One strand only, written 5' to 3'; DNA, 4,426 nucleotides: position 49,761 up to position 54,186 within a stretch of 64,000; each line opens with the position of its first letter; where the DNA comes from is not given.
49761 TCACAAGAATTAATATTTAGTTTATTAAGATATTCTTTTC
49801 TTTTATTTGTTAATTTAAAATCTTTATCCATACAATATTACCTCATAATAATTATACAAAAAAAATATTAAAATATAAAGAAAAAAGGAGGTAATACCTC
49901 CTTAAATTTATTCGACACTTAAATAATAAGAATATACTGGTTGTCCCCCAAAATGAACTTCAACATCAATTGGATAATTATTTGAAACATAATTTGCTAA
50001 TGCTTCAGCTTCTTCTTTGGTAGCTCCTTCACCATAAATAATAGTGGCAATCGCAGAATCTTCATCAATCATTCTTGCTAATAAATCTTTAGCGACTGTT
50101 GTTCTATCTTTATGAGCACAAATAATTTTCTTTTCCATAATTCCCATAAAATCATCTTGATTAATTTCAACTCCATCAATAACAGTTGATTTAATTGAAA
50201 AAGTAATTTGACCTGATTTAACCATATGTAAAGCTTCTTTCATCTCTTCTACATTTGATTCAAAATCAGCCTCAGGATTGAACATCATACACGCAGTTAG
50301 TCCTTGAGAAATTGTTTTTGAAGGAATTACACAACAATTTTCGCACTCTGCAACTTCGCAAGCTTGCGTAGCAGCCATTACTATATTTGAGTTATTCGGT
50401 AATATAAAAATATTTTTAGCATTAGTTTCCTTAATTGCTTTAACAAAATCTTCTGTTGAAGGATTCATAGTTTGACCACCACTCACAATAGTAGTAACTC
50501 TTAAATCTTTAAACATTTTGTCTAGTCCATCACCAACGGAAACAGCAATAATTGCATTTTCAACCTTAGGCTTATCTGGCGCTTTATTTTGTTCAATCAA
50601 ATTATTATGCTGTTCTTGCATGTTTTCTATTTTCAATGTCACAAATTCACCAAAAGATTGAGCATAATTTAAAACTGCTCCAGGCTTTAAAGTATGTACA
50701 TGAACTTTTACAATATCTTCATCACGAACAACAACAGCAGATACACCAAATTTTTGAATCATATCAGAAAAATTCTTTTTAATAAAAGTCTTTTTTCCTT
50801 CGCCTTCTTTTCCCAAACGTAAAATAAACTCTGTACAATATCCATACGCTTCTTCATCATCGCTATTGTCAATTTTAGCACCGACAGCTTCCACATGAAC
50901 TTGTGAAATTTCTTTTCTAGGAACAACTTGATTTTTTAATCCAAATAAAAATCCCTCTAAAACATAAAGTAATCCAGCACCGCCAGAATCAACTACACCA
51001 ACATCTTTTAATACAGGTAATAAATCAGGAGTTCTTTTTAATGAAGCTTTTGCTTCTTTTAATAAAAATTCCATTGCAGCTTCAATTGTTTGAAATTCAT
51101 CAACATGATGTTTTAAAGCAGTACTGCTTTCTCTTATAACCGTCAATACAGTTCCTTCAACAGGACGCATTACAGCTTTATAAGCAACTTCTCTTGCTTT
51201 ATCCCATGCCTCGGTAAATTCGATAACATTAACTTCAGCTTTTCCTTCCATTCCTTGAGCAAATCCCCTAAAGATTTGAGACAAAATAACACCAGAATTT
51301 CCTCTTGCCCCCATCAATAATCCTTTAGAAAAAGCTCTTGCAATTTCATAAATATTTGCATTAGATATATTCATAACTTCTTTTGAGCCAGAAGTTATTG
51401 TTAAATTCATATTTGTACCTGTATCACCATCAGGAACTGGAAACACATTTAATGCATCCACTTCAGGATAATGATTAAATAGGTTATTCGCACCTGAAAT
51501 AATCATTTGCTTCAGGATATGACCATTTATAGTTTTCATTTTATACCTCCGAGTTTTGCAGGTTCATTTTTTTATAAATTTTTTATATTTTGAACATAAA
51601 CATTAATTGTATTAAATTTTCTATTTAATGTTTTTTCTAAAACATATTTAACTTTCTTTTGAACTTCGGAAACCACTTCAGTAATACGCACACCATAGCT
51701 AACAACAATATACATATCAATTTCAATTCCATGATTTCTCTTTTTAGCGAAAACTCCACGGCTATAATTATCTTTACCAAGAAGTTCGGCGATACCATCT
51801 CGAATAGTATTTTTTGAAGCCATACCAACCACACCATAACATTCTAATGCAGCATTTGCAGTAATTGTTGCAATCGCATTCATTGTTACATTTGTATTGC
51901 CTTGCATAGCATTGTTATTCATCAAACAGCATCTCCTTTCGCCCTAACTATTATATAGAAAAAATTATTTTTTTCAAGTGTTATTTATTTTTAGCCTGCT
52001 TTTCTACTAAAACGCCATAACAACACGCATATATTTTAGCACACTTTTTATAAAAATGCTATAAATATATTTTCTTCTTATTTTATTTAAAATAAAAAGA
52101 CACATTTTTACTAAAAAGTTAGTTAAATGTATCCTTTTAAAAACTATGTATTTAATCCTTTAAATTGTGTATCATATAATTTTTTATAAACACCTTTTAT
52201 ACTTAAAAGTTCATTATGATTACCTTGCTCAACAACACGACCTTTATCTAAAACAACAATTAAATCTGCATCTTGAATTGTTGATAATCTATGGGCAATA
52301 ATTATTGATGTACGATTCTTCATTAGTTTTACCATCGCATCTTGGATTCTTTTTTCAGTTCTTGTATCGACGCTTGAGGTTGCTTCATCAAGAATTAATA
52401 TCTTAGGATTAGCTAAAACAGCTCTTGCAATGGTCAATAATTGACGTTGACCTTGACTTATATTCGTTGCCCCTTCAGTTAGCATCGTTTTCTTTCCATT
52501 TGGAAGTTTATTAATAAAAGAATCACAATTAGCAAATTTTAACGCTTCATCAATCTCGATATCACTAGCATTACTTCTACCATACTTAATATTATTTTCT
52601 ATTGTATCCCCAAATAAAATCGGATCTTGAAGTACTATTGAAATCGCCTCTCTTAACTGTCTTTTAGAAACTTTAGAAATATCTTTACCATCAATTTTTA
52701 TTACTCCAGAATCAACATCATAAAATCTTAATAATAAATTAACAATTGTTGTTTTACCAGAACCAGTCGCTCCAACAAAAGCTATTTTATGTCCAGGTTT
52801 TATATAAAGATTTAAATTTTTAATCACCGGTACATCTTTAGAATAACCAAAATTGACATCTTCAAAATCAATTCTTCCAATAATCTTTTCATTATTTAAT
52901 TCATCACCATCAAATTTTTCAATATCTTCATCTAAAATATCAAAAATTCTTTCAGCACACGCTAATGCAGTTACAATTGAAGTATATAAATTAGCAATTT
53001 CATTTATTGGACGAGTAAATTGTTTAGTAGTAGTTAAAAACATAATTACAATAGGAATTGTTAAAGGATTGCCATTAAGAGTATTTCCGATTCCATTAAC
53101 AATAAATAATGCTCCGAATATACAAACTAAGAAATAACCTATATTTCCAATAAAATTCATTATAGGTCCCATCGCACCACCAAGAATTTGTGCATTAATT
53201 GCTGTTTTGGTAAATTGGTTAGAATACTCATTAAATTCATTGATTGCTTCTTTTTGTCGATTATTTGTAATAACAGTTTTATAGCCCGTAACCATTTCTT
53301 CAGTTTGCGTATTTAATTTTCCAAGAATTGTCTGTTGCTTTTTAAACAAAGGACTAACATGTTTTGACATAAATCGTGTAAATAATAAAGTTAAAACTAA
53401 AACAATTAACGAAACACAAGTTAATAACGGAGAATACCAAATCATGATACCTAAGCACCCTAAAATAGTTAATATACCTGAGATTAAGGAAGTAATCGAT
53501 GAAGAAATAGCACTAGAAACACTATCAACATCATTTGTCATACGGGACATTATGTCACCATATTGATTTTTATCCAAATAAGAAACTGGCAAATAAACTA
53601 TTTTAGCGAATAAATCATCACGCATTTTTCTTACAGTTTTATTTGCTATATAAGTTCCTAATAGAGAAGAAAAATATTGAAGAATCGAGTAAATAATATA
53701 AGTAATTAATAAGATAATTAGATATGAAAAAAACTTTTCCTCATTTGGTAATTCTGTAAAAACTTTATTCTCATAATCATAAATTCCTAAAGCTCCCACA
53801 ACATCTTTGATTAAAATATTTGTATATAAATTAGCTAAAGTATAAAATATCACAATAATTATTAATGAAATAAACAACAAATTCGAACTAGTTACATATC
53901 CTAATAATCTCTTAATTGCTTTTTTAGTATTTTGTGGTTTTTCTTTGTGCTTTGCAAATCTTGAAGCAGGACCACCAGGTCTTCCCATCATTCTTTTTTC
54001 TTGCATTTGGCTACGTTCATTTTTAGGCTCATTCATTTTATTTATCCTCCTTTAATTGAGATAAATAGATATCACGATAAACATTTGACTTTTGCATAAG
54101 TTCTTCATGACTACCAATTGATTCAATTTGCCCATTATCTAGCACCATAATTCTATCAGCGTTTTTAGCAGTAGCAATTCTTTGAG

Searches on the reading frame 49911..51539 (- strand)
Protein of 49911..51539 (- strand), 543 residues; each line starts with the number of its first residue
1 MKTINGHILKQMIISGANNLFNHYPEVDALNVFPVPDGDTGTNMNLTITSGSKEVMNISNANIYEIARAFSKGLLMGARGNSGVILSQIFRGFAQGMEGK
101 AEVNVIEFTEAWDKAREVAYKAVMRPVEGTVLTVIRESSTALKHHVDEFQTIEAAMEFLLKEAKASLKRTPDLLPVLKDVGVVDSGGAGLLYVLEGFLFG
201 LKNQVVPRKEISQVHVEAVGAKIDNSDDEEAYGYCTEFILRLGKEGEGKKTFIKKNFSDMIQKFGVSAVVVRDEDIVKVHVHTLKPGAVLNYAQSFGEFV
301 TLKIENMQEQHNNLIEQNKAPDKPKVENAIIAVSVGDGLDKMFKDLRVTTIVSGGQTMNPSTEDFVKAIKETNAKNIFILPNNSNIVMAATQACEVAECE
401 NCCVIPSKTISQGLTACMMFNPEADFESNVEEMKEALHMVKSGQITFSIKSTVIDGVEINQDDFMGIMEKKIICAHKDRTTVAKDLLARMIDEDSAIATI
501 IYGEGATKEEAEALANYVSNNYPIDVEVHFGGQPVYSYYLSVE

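Call 51: search_protein_families(library=pfam, proteins=[window:49911-51539:-], max_evalue=0.00001)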
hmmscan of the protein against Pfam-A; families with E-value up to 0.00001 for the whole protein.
window:49911-51539:- (543 aa): 3 families
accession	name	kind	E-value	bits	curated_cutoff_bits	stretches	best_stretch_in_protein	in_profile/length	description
PF13684.11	FakA-like_C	-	1.5e-84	283.1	23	1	329-543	1-216/216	Fatty acid kinase subunit A-like, C-terminal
PF02734.22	Dak2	-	3.1e-42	144.8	27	1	34-198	1-173/174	DAK2 domain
PF21645.3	FakA-like_M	-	3.5e-27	94.5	24.9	1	232-313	2-79/80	Fatty acid kinase subunit A-like, middle domain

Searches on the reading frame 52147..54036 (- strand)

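Call 51: search_protein_families(library=pfam, proteins=[window:52147-54036:-], max_evalue=0.00001)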
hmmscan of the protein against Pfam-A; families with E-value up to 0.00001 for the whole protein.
window:52147-54036:- (630 aa): 3 families
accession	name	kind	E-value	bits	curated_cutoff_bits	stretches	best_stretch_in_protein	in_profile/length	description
PF00664.28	ABC_membrane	-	2.4e-46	159.1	28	1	58-342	4-272/274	ABC transporter transmembrane region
PF00005.33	ABC_tran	-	8.5e-30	104.6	25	1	406-554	2-137/137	ABC transporter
PF00004.35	AAA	-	7.6e-07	30.1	21.2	0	419-587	2-114/131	ATPase family associated with various cellular activities (AAA)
